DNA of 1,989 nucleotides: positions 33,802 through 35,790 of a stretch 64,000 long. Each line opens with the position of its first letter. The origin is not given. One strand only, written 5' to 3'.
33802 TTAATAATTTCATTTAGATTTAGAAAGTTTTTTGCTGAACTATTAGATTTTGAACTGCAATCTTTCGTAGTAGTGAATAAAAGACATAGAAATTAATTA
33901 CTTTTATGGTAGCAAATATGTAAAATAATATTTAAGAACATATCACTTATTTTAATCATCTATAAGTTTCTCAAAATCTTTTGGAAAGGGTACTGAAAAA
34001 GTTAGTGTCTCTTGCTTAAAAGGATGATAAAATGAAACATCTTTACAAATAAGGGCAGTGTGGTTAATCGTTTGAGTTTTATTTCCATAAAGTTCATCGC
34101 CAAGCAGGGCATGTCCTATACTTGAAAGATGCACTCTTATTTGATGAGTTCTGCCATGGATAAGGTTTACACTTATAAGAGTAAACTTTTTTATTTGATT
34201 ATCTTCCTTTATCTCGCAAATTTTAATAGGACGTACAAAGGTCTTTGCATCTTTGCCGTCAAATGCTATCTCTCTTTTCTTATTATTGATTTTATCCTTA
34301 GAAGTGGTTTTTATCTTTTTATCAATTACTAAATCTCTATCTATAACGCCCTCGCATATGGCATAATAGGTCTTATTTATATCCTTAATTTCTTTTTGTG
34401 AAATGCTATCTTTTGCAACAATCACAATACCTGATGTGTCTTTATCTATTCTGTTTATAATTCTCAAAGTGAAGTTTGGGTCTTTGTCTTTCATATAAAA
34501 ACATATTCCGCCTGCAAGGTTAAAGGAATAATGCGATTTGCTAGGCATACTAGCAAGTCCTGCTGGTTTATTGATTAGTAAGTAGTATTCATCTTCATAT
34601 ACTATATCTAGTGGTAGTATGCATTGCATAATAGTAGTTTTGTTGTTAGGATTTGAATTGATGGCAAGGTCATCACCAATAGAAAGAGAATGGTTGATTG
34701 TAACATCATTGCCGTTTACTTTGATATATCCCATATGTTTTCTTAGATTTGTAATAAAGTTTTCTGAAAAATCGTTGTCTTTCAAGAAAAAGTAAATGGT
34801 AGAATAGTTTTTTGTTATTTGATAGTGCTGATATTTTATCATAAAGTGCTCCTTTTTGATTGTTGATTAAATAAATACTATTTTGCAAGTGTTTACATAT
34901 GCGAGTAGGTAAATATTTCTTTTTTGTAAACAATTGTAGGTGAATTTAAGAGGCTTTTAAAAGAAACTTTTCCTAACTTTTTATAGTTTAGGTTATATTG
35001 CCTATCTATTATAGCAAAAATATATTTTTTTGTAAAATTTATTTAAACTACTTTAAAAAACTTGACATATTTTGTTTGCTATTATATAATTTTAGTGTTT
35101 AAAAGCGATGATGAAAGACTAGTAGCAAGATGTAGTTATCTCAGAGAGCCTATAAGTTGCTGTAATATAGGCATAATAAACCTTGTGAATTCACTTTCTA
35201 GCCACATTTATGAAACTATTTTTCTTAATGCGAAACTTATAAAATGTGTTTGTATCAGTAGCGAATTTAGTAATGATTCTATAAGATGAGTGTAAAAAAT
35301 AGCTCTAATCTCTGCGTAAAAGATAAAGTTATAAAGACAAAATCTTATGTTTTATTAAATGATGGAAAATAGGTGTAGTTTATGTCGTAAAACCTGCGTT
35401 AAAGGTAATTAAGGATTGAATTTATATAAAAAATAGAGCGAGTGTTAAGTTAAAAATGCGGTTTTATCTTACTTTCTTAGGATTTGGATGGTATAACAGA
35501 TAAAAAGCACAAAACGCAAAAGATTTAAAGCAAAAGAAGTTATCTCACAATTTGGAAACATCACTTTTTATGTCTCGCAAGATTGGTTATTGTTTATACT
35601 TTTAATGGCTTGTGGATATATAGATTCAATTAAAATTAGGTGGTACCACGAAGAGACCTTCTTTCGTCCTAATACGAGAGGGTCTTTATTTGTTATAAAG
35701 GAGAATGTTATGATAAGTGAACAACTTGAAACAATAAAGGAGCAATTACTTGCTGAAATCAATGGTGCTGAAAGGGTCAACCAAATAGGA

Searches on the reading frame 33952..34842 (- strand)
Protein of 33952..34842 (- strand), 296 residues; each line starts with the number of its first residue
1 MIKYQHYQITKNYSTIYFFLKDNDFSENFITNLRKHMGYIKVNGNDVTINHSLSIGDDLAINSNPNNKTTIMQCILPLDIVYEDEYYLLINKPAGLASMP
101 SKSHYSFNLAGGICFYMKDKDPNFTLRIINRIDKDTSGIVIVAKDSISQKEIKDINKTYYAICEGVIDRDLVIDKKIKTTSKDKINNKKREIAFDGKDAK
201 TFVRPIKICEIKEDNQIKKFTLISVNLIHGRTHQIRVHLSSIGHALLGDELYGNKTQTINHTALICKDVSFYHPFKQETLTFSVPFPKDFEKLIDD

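Call 10: search_protein_families(library=pfam, proteins=[window:33952-34842:-])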
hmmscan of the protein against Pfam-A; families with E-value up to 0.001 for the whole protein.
window:33952-34842:- (296 aa): 1 family
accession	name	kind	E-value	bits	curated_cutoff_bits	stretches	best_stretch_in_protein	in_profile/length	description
PF00849.27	PseudoU_synth_2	-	1.4e-25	90.7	26.8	1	86-241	1-152/152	RNA pseudouridylate synthase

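Call 28: search_protein_families(library=ncbifam, proteins=[window:33952-34842:-])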
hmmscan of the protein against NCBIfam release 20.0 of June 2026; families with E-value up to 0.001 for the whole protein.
window:33952-34842:- (296 aa): 7 families
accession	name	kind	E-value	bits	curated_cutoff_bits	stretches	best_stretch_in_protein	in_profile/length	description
TIGR00005.1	rluA_subfam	subfamily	4.5e-52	177.2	192.7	1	37-294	30-294/298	RluA family pseudouridine synthase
NF008385.0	PRK11180.1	equivalog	1.9e-31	109.7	351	1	38-295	43-310/325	23S rRNA pseudouridine(1911/1915/1917) synthase RluD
NF008321.0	PRK11112.1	equivalog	3.3e-22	79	328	1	78-294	2-231/257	tRNA pseudouridine(65) synthase TruC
NF008249.0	PRK11025.1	equivalog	1.2e-19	70.4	378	1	77-293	92-309/317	23S rRNA pseudouridine(955/2504/2580) synthase RluC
NF007543.0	PRK10158.1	equivalog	2.4e-16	60.1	286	1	78-285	14-216/219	bifunctional tRNA pseudouridine(32) synthase/23S rRNA pseudouridine(746) synthase RluA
TIGR01621.1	RluA-like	hypoth_equivalog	9.7e-15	54.4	222.3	1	78-272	2-184/217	TIGR01621 family pseudouridine synthase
TIGR00093.1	TIGR00093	subfamily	0.00087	19.1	109.3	0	126-245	31-134/161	pseudouridine synthase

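Call 60: find_homologous_proteins(query=window:33952-34842:-, max_evalue=1e-20)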
Query window:33952-34842:- (296 aa): 5632 proteins with E <= 1e-20 among 8000 candidates; the best 120 are listed.
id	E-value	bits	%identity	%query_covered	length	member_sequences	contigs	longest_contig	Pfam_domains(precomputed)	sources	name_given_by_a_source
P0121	1.7e-194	663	100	100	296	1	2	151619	PF00849.28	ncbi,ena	-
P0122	9.6e-191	650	98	100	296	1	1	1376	PF00849.28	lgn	-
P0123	1.2e-188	643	97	100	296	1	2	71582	PF00849.28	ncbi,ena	-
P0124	2.4e-180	616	93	99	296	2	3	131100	PF00849.28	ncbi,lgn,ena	-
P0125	1.3e-139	482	73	99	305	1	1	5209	PF00849.28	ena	-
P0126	2.5e-135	468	70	100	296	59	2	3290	PF00849.28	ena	-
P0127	1.3e-130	453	70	99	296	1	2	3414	PF00849.28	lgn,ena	-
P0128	6.8e-125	434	67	99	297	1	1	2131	PF00849.28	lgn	-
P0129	1.6e-123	430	67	99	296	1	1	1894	PF00849.28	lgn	-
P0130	4.9e-121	421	66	99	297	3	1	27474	PF00849.28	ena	-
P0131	9.1e-121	421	66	99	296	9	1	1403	PF00849.28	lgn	-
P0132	2.9e-119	416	65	99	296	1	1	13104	PF00849.28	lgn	-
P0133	1.9e-118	413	63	99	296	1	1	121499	PF00849.28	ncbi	-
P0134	1.5e-117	410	63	100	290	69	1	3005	PF00849.28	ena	-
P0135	1.5e-117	410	64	99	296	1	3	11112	PF00849.28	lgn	-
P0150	1.9e-111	390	63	99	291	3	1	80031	PF00849.28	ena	-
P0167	2.5e-109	383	61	99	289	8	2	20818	PF00849.28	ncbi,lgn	-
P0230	7.4e-101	355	57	99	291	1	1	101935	PF00849.28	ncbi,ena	-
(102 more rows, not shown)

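Call 62: find_encoding_contigs(protein=P0150, flank=10000, max_places=1)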
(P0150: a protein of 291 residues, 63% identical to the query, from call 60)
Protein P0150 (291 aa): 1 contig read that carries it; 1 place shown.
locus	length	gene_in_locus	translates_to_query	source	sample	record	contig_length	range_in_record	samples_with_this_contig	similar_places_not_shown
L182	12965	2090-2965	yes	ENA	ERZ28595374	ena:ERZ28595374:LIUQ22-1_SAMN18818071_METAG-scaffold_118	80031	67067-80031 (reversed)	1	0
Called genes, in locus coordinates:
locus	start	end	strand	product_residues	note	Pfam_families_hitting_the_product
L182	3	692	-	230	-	?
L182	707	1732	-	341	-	PF02912:Phe_tRNA-synt_N, PF01409:tRNA-synt_2d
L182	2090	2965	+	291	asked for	PF00849:PseudoU_synth_2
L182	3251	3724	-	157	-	PF18931:DUF5680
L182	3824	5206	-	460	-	PF01336:tRNA_anti-codon, PF00152:tRNA-synt_2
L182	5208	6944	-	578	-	PF01336:tRNA_anti-codon, PF00152:tRNA-synt_2, PF02938:GAD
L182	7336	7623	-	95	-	-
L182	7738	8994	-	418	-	PF06689:zf-C4_ClpX, PF00158:Sigma54_activat (faint), PF01078:Mg_chelatase (faint), PF00004:AAA, PF07724:AAA_2, PF07728:AAA_5 (faint), PF10431:ClpB_D2-small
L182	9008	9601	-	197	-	PF00574:CLP_protease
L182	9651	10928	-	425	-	PF05697:Trigger_N, PF09312:SurA_N (faint), PF00254:FKBP_C, PF05698:Trigger_C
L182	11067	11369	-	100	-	-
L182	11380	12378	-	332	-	PF00044:Gp_dh_N, PF02800:Gp_dh_C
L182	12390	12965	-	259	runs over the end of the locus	-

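Call 63: find_encoding_contigs(protein=P0167, flank=10000, max_places=1)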
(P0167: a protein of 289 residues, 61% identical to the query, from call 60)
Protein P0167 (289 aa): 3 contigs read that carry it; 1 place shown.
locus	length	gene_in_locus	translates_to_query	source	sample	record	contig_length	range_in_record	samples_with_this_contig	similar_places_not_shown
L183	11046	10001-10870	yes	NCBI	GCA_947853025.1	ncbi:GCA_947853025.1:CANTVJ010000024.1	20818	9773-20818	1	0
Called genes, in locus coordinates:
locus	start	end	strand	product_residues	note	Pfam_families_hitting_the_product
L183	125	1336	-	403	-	PF13180:PDZ_2 (weak), PF05580:Peptidase_S55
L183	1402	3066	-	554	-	PF02463:SMC_N, PF13175:AAA_15 (faint), PF13476:AAA_23 (weak)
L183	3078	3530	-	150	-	PF01316:Arg_repressor, PF02863:Arg_repressor_C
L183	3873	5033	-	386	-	PF22025:ThiI_fer, PF02926:THUMP, PF02568:ThiI, PF06508:QueC (faint)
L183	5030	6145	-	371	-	PF00266:Aminotran_5, PF00155:Aminotran_1_2 (weak)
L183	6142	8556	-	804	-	PF01588:tRNA_bind, PF03483:B3_4, PF03484:B5, PF17759:tRNA_synthFbeta, PF03147:FDX-ACB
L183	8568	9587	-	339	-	PF02912:Phe_tRNA-synt_N, PF01409:tRNA-synt_2d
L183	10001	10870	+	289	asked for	PF00849:PseudoU_synth_2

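Call 64: find_encoding_contigs(protein=P0230, flank=10000, max_places=1)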
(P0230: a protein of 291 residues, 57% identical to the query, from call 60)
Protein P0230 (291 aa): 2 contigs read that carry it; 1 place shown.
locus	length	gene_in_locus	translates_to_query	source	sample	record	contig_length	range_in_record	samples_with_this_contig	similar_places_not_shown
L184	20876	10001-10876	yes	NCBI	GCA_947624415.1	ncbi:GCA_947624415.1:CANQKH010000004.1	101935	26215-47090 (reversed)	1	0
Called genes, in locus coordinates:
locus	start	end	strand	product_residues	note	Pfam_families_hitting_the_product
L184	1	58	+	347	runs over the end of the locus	PF02899:Phage_int_SAM_1 (faint), PF00589:Phage_integrase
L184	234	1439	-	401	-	PF13180:PDZ_2 (faint), PF17820:PDZ_6 (weak), PF05580:Peptidase_S55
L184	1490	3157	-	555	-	PF02463:SMC_N, PF13476:AAA_23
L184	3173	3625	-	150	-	PF01316:Arg_repressor, PF02863:Arg_repressor_C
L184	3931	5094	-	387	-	PF22025:ThiI_fer, PF02926:THUMP, PF02568:ThiI, PF06508:QueC (faint)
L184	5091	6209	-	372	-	PF00266:Aminotran_5, PF00155:Aminotran_1_2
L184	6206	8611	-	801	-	PF01588:tRNA_bind, PF03483:B3_4, PF03484:B5, PF17759:tRNA_synthFbeta, PF03147:FDX-ACB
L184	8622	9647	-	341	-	PF02912:Phe_tRNA-synt_N, PF01409:tRNA-synt_2d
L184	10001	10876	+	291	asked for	PF00849:PseudoU_synth_2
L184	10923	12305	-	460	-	PF01336:tRNA_anti-codon, PF00152:tRNA-synt_2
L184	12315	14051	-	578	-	PF01336:tRNA_anti-codon, PF00152:tRNA-synt_2, PF02938:GAD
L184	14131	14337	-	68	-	PF00403:HMA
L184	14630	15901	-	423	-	PF06689:zf-C4_ClpX, PF01078:Mg_chelatase (faint), PF00158:Sigma54_activat (faint), PF00004:AAA, PF07724:AAA_2, PF07728:AAA_5 (faint), PF10431:ClpB_D2-small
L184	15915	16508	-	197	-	PF00574:CLP_protease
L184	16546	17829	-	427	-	PF05697:Trigger_N, PF00254:FKBP_C, PF05698:Trigger_C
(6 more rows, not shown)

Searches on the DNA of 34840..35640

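Call 74: search_rna_families(source=window, start=34840, end=35640, threshold=evalue, max_evalue=0.01)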
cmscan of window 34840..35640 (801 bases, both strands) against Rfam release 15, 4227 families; matches with E-value up to 0.01: 1.
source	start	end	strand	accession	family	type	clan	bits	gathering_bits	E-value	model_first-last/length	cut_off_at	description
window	35099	35251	+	RF00230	T-box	Cis-reg; leader;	-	56.5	93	1.5e-11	1-219/219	no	T-box leader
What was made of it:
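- Checked: Rfam places the T-box at 35099-35251 (call 74), so the 12-mer is not inside the matched T-box.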
